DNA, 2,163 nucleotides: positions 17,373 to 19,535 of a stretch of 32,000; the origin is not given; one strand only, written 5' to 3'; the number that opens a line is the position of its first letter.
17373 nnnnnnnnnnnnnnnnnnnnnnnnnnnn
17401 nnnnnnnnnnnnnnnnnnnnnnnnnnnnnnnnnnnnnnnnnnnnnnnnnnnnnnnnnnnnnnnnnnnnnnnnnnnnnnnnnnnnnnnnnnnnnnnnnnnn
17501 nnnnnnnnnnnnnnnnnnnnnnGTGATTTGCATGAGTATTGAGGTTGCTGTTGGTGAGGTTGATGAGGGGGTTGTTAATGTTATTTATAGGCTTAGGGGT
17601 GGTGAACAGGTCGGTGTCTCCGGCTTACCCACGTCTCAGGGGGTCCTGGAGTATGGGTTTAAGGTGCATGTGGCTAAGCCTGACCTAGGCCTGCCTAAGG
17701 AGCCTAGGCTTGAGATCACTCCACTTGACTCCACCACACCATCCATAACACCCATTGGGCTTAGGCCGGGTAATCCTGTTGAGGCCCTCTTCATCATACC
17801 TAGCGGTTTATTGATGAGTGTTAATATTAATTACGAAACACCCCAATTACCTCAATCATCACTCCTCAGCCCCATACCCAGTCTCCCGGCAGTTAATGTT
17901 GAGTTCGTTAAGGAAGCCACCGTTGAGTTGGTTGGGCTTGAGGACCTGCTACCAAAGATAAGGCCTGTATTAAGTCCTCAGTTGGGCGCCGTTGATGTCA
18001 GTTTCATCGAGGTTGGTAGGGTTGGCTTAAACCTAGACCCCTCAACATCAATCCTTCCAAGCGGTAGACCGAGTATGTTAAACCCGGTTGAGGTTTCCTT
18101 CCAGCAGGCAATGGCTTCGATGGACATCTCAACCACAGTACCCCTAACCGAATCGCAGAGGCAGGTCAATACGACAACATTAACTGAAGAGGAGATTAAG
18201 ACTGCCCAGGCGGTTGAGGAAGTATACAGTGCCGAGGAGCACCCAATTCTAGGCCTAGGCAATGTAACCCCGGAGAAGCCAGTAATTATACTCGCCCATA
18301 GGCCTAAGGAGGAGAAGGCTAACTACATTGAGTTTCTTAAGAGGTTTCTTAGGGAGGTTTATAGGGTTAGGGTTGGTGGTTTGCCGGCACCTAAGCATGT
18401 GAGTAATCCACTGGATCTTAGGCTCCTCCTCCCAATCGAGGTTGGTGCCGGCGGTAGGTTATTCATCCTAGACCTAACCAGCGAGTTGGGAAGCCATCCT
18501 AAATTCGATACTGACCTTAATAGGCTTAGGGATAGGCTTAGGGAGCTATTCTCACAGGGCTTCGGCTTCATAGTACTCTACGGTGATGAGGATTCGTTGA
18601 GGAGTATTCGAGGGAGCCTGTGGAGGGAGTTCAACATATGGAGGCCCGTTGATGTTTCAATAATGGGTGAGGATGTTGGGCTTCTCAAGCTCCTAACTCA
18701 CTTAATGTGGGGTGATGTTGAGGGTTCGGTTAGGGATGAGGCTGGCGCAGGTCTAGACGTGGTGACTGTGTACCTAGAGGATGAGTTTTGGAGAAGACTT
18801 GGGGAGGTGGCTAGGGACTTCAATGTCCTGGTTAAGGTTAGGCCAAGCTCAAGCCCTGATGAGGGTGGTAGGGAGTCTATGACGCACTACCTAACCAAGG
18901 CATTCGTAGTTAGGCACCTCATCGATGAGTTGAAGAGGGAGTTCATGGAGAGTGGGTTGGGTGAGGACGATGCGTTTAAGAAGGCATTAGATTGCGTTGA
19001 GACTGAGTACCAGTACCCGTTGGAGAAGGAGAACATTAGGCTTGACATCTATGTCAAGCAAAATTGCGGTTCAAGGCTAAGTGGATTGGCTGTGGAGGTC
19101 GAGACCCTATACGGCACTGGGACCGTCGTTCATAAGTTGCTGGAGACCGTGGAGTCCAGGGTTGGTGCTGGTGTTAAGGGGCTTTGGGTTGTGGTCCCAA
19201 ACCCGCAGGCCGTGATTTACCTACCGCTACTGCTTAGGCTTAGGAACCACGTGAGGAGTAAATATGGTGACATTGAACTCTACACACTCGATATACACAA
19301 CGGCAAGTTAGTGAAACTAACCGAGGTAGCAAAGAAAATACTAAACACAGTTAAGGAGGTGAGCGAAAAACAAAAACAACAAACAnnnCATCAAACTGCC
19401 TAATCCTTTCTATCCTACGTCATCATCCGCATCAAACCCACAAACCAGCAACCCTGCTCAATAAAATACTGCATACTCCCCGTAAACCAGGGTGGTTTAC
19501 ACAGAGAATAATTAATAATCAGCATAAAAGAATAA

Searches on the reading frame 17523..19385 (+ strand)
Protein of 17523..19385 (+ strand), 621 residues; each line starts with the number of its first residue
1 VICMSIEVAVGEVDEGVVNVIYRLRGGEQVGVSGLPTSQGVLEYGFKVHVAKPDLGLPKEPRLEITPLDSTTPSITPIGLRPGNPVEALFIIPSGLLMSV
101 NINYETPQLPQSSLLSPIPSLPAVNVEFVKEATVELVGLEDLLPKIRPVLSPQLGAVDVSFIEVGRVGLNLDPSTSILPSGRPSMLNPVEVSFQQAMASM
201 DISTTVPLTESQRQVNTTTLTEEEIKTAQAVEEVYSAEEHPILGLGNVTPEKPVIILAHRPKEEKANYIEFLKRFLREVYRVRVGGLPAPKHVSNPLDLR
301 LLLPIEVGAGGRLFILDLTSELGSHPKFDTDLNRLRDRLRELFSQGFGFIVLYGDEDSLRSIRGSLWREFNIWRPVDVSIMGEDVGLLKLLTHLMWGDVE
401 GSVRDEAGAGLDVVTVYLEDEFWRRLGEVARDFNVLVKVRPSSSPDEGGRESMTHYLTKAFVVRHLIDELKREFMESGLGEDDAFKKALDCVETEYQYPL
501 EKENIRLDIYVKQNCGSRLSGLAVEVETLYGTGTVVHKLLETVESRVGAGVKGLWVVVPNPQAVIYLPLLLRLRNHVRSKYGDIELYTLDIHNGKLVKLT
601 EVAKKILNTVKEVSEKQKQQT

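Call 6: search_protein_families(library=pfam, proteins=[window:17523-19385:+], max_evalue=0.1)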
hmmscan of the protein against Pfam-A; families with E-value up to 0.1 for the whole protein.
window:17523-19385:+ (621 aa): 0 families

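Call 7: search_protein_families(library=padloc, proteins=[window:17523-19385:+], max_evalue=0.1)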
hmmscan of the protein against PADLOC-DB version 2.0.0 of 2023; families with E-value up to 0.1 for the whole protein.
window:17523-19385:+ (621 aa): 0 families

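Call 10: search_solved_structures(query=window:17523-19385:+, max_evalue=10)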
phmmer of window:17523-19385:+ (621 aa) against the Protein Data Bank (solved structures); distinct sequences matched with E-value up to 10: 1.
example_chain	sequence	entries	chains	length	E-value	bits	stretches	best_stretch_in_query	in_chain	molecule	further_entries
3ekb_A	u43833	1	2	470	1.1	10.9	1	443-522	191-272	Cytochrome P450(BM-3)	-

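Call 12: find_homologous_proteins(query=window:17523-19385:+)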
Query window:17523-19385:+ (621 aa): 139 proteins with E <= 0.001 among 8000 candidates; the best 120 are listed.
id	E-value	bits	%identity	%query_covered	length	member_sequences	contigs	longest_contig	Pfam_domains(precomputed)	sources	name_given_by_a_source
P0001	0.0e+0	1377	100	100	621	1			-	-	-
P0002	0.0e+0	1367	100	100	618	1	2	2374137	-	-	-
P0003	4.5e-121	423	41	96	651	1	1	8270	-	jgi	-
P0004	1.8e-119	418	42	96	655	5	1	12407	-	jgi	-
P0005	9.0e-119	416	45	83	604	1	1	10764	-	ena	-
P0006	9.8e-119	416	42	95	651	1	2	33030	-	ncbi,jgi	jgi:hypothetical protein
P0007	3.0e-117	411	39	96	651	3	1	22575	-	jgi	-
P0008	5.6e-117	410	46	82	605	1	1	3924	-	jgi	-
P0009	4.5e-115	404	46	86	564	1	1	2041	-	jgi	jgi:hypothetical protein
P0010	7.7e-114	400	41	97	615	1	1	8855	-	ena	-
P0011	1.1e-113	399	44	86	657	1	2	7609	-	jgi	-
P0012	1.7e-113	398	44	86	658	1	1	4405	-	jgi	-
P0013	2.5e-113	398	43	83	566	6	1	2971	-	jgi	jgi:hypothetical protein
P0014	2.9e-113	398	40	98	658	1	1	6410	-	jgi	-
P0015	6.8e-113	396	42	97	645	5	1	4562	-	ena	-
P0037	7.2e-109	383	43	91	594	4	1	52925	-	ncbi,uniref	ncbi:hypothetical protein, partial [Caldivirga sp. MU80]|uniref:hypothetical protein n=1 Tax=Caldivi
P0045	2.3e-108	382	39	98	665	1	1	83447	-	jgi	-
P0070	1.2e-103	366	42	84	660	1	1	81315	-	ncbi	ncbi:MAG: hypothetical protein RXP86_07115 [Acidilobus sp.]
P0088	1.8e-88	316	45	77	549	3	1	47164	-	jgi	jgi:hypothetical protein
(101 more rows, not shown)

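Call 17: find_encoding_contigs(protein=P0045, flank=10000, max_places=3)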
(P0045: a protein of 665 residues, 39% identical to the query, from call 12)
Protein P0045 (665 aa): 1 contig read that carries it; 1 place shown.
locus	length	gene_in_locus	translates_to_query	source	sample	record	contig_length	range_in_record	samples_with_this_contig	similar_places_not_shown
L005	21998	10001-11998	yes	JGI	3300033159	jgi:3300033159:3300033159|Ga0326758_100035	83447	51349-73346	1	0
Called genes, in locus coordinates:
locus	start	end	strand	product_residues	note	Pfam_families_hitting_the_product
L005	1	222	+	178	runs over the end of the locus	PF13489:Methyltransf_23 (weak), PF01209:Ubie_methyltran (weak), PF07021:MetW (faint), PF13847:Methyltransf_31, PF08241:Methyltransf_11, PF08242:Methyltransf_12, PF13649:Methyltransf_25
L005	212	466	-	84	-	-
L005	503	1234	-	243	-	PF13938:DUF4213, PF04016:DUF364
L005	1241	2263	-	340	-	PF04055:Radical_SAM, PF13353:Fer4_12 (weak)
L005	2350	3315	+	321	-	PF04014:MazE_antitoxin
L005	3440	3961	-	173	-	-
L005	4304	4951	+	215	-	PF27819:DUF8362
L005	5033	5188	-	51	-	-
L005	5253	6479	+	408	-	PF07282:Cas12f1-like_TNB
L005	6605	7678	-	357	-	PF01637:ATPase_2, PF13173:AAA_14 (faint), PF13401:AAA_22 (weak), PF21100:WHD_MCM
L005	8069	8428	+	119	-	-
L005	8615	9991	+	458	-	-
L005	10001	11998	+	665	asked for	-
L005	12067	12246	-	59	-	-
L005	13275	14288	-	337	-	PF04326:SLFN_AlbA_2 (weak)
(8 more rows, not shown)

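Call 20: find_encoding_contigs(protein=P0070, flank=10000, max_places=2)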
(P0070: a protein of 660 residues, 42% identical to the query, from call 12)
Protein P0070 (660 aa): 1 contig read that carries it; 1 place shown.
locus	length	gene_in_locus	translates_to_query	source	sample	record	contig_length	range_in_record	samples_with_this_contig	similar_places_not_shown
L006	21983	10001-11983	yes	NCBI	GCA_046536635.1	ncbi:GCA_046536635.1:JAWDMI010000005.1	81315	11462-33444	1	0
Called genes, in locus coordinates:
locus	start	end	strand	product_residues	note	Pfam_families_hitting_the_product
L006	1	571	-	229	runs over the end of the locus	PF06293:Kdo (faint), PF01163:RIO1, PF00069:Pkinase, PF01636:APH (faint), PF07714:PK_Tyr_Ser-Thr (weak), PF03109:ABC1 (weak)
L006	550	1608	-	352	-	PF00814:TsaD, PF22521:HypF_C_2 (weak)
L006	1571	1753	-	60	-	PF01599:Ribosomal_S27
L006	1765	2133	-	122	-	PF01282:Ribosomal_S24e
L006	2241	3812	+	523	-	PF03853:YjeF_N, PF01256:Carb_kinase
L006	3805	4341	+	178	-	PF13489:Methyltransf_23 (weak), PF01209:Ubie_methyltran, PF07021:MetW (faint), PF13847:Methyltransf_31, PF08241:Methyltransf_11, PF08242:Methyltransf_12, PF13649:Methyltransf_25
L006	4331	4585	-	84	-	-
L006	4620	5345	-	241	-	PF13938:DUF4213, PF04016:DUF364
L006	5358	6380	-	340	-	PF04055:Radical_SAM, PF13353:Fer4_12 (weak)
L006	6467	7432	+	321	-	PF04014:MazE_antitoxin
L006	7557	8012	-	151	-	-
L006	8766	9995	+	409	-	-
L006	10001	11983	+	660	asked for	-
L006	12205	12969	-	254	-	PF00037:Fer4 (weak), PF12837:Fer4_6 (weak), PF12838:Fer4_7, PF13187:Fer4_9 (weak), PF14697:Fer4_21 (weak), PF12797:Fer4_2 (weak), PF12837:Fer4_6 (weak), PF14697:Fer4_21 (weak), +4 more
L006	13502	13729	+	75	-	PF04014:MazE_antitoxin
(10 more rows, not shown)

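Call 21: find_encoding_contigs(protein=P0037, flank=10000, max_places=2)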
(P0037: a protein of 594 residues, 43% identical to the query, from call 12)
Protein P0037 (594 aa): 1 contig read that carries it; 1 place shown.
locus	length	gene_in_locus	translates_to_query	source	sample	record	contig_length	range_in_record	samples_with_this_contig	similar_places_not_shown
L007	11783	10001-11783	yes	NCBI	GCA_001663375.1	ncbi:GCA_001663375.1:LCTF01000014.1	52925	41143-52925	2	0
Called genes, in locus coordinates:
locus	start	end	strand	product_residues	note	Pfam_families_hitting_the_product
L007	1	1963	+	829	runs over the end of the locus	PF00270:DEAD (faint), PF04851:ResIII, PF00176:SNF2-rel_dom, PF00271:Helicase_C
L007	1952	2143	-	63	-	-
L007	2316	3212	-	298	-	-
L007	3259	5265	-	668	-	PF01580:FtsK_SpoIIIE (weak), PF01935:DUF87, PF25199:nSTAND_NTPase5 (faint), PF05872:HerA_C (faint), PF00004:AAA (faint)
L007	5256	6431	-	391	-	PF09376:NurA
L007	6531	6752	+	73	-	-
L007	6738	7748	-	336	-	-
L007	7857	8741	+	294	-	-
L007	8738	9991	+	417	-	-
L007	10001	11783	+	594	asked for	?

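Call 22: find_encoding_contigs(protein=P0088, flank=10000, max_places=2)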
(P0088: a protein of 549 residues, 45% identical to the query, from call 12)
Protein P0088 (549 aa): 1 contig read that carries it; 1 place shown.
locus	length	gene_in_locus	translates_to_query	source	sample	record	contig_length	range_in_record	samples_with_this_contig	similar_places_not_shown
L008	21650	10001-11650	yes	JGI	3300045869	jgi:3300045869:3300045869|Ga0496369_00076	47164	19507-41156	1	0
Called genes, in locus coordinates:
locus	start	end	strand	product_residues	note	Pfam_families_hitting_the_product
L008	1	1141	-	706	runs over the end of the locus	PF13802:Gal_mutarotas_2, PF01055:Glyco_hydro_31_2nd, PF21365:Glyco_hydro_31_3rd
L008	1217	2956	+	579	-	PF00128:Alpha-amylase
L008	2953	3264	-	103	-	PF09943:DUF2175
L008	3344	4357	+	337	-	PF00297:Ribosomal_L3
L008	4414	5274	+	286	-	PF00573:Ribosomal_L4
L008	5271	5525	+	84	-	PF00276:Ribosomal_L23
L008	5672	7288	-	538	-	PF07775:PaRep2b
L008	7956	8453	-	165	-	-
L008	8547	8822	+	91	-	-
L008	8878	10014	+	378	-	-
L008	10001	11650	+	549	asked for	-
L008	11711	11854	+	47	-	-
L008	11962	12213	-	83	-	-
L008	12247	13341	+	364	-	PF09376:NurA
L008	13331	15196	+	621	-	PF01580:FtsK_SpoIIIE (faint), PF01935:DUF87, PF05872:HerA_C (faint), PF10412:TrwB_AAD_bind (weak), PF00004:AAA (faint)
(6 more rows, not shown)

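Call 26: find_related_loci(query=A1, collection=genome_contigs, flank=10000)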
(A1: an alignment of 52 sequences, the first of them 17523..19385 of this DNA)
Query A1 (621 aa) in genome_contigs; peptide patterns used: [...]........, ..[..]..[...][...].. (x = any residue, [..] = any of these).
104 stretches matched a pattern; 6 encode a relative of the query (tblastn E <= 1e-3); 6 distinct loci.
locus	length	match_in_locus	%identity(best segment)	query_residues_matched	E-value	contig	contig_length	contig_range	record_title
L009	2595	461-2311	41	46-616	2e-123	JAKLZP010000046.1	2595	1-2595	MAG: Acidilobus sp. isolate CP.2016.15m.Bin.2 NODE_360_length_2595, whole genome shotgun sequence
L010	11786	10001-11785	43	1-570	3e-117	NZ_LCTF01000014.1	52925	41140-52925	Caldivirga sp. MU80 contig_32, whole genome shotgun sequence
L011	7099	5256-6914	42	68-606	1e-110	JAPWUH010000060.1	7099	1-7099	MAG: Caldivirga sp. isolate RSNS23 scaffold_2209_c1, whole genome shotgun sequence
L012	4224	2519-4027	43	97-620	3e-94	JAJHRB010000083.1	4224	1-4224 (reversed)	MAG: Thermoproteaceae archaeon isolate Bin S10 scaffold_5582_c1, whole genome shotgun sequence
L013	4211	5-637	58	394-604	2e-67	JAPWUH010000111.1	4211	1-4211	MAG: Caldivirga sp. isolate RSNS23 scaffold_3887_c1, whole genome shotgun sequence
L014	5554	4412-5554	34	68-433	3e-45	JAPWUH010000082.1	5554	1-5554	MAG: Caldivirga sp. isolate RSNS23 scaffold_2885_c1, whole genome shotgun sequence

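Call 32: predict_structure(alignment_id=A1)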
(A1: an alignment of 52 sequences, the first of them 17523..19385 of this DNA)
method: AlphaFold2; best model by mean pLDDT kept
length: 621 residues; sequences in the alignment: 52
mean_pLDDT: 64.7   pTM: 0.64
mean pLDDT of the five models: 64.7, 63.4, 63.3, 62.6, 61.1
residues with pLDDT >= 90: 178; 70-90: 166; 50-70: 50; < 50: 227
segments of 3 or more residues with pLDDT < 50: 1-217, 371-375, 445-448
pLDDT, mean of each block of 10 residues (from residue 1): 38 42 37 31 37 31 24 25 29 28 27 28 24 22 24 23 24 30 25 23 28 45 91 88 81 81 80 92 82 83 58 83 78 76 77 86 66 49 77 92 66 92 92 83 56 91 97 97 96 87 82 93 93 80 90 94 95 93 95 94 95 84 70
secondary structure, 60 per line:
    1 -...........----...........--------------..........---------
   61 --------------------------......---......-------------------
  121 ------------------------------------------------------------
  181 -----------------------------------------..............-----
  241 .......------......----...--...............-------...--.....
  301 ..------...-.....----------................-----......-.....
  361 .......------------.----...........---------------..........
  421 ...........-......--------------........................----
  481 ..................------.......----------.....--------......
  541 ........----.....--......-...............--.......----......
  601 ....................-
elements in order: E2-12 E17-27 E42-51 E87-92 E96-101 H222-235 H241-247 E254-259 H269-283 E291-293 H296-302 E313-317 H328-343 E349-354 H356-367 H385-395 H411-431 H433-438 H453-476 H481-491 E492-498 E505-511 E522-526 H535-548 E553-557 H560-565 H567-581 E584-590 E595-598 H599-620

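Call 36: fold_search(model_id=the predicted structure, library=pdb)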
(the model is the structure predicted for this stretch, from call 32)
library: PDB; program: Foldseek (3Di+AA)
matches with E <= 10: 338; with E <= 0.001: 0
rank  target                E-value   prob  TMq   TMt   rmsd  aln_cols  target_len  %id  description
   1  7wbb_F                1.8e-03  0.77  0.17  0.15  21.4       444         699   12  Cryo-EM structure of substrate engaged Drg1 hexamer (released 2022-12-28)
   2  7t3i_F                5.5e-03  0.54  0.16  0.18  23.2       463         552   13  CryoEM structure of the Rix7 D2 Walker B mutant (released 2022-03-02)
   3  7rla_A                5.8e-03  0.41  0.15  0.13  29.4       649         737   12  Cryo-EM structure of human p97-R191Q mutant bound to ATPgS. (released 2021-09-22)
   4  5ifw_B                1.2e-02  0.51  0.17  0.15  22.9       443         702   11  Quantitative interaction mapping reveals an extended ubiquitin regulatory domain in ASPL that disrupts functional p97  (released 2016-10-26)
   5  7lcc_A                3.9e-02  0.60  0.16  0.08  15.4       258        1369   17  Helitron transposase bound to LTS (released 2021-08-25)
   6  9jvp_D                5.4e-02  0.28  0.15  0.16  17.0       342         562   11  CryoEM structure of M. tuberculosis ClpC1P1P2 complex bound to bortezomib, conformation 3 (released 2025-03-19)
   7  8ycx_B                7.9e-02  0.33  0.16  0.17  16.7       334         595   11  CryoEM structure of M. tuberculosis ClpC1P1P2 complex bound to bortezomib, conformation 2 (released 2025-03-19)
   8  2rko                  9.3e-02  0.44  0.17  0.32  17.7       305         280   16  Crystal Structure of the Vps4p-dimer (released 2008-02-26)
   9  7ljf_C                9.3e-02  0.30  0.16  0.22  20.4       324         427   12  Cryo-EM structure of the Mpa hexamer in the presence of ATP and the Pup-FabD substrate (released 2021-05-05)
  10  7jgr_B                9.8e-02  0.28  0.12  0.22  20.0       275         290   13  Structure of Drosophila ORC bound to DNA (84 bp) and Cdc6 (released 2020-09-09)
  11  3syk_A                1.2e-01  0.60  0.17  0.32  13.5       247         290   14  Crystal structure of the AAA+ protein CbbX, selenomethionine structure (released 2011-11-09)
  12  4xgu_C                1.3e-01  0.30  0.15  0.23  15.3       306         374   10  Structure of C. elegans PCH-2 (released 2015-05-06)
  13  6p11                  1.4e-01  0.28  0.15  0.28  14.8       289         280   17  Structure of spastin AAA domain (T692A mutant) in complex with JNJ-7706621 inhibitor (released 2019-07-24)
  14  3sc3_B                1.5e-01  0.57  0.17  0.39   8.7       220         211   14  Crystal structure of a Putative DNA replication regulator Hda (Sama_1916) from SHEWANELLA AMAZONENSIS SB2B at 3.00 A r (released 2011-07-13)
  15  9jvp_B                1.6e-01  0.25  0.16  0.17  16.6       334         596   10  CryoEM structure of M. tuberculosis ClpC1P1P2 complex bound to bortezomib, conformation 3 (released 2025-03-19)
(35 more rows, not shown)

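Call 37: search_protein_families(library=pfam, alignment_id=A1, max_evalue=0.5)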
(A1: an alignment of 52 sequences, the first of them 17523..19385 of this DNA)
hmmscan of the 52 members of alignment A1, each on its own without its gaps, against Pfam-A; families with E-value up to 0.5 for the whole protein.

A. member 1, window:17523-19385:+ (621 aa): 1 family
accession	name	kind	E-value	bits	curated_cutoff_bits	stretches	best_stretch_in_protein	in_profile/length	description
PF23515.1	YibY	-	0.19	12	27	0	115-127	14-26/36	YibY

B. families by the number of members that match (of 52 scanned): 8 families
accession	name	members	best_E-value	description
PF21632.3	MOV-10_N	3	0.08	Helicase MOV-10, N-terminal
PF13191.12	AAA_16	1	0.092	AAA ATPase domain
PF16764.11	Sharpin_PH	1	0.12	Sharpin PH domain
PF15739.10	TSNAXIP1_N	1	0.13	Translin-associated factor X-interacting N-terminus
PF02784.22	Orn_Arg_deC_N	1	0.13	Pyridoxal-dependent decarboxylase, pyridoxal binding domain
PF23515.1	YibY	1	0.19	YibY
PF04655.20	APH_6_hur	1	0.2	Aminoglycoside/hydroxyurea antibiotic resistance kinase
PF21588.3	AP5B1_middle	1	0.29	AP5B1, middle domain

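Call 53: find_related_loci(query=A1, collection=metagenome_contigs, flank=10000)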
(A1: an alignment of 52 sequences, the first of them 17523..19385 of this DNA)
Query A1 (621 aa) in metagenome_contigs; peptide patterns used: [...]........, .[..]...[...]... (x = any residue, [..] = any of these).
571 stretches matched a pattern; 202 encode a relative of the query (tblastn E <= 1e-3); the best 80 are kept; 80 distinct loci.
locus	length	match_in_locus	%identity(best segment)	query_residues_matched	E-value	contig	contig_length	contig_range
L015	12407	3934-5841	42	20-613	1e-123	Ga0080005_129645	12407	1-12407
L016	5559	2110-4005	42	20-613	2e-123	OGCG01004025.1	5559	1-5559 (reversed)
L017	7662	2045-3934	42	20-613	8e-123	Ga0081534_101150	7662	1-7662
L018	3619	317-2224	41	20-613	3e-124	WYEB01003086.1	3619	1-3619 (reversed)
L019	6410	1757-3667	40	2-608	1e-120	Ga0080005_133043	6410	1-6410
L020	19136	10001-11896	39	20-613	4e-120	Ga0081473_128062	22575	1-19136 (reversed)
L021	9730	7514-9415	42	1-606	5e-120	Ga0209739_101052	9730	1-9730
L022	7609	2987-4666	44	72-608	4e-119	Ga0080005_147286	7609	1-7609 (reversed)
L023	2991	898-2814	40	20-613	5e-124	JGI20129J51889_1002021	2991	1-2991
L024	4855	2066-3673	42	98-613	1e-119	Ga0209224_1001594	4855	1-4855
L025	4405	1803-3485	44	72-608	6e-120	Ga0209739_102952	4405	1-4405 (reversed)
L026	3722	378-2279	41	6-608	2e-120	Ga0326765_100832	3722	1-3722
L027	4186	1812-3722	40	2-608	2e-119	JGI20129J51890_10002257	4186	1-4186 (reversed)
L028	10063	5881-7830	40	6-608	9e-118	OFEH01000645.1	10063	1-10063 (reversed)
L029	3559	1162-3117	40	2-616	2e-120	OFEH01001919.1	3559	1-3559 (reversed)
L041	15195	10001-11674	43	98-613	1e-114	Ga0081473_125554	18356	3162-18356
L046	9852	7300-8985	41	98-613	6e-114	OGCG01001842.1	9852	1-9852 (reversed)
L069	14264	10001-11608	37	71-619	9e-102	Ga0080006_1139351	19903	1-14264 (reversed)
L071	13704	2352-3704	44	139-615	2e-94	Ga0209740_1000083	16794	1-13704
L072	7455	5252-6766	41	97-615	2e-93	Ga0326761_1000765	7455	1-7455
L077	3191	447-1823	43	139-615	6e-91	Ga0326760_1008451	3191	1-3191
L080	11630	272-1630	43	139-615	2e-87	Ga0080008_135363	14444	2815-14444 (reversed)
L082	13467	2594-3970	44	139-615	5e-87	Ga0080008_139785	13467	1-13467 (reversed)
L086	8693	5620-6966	42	139-615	3e-86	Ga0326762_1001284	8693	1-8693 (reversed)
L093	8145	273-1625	44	139-615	7e-84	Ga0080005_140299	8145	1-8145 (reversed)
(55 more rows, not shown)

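Call 54: find_related_loci(query=A1, collection=viral_contigs, flank=10000)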
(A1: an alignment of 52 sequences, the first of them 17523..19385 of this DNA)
Query A1 (621 aa) in viral_contigs; peptide patterns used: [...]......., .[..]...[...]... (x = any residue, [..] = any of these).
34 stretches matched a pattern, but none encodes a relative of the query by tblastn (E <= 1e-3).

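Call 67: search_dna_similar(query=window:17523-19385:+, collection=phages, mode=protein, max_evalue=0.01)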
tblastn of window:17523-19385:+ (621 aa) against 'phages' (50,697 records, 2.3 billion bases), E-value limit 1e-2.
No match.

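Call 68: search_dna_similar(query=window:17523-19385:+, collection=plasmids, mode=protein, max_evalue=0.01)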
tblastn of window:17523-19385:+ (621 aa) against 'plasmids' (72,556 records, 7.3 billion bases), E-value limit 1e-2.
Records with a match: 1; places in all: 1; records where one place covers at least 80% of the query: 0.
Best place of each record, by identity: <60% 1.
By first word of the organism name: Halorussus 1.
By predicted mobility (MOB-suite, as given by PLSDB): non-mobilizable 1.
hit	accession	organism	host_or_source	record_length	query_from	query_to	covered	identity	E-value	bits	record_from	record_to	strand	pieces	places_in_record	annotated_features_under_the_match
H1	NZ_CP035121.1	Halorussus pelagicus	pure culture,salted brown alga Laminaria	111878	436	582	24%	28.9%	8e-3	47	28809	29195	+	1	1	hypothetical protein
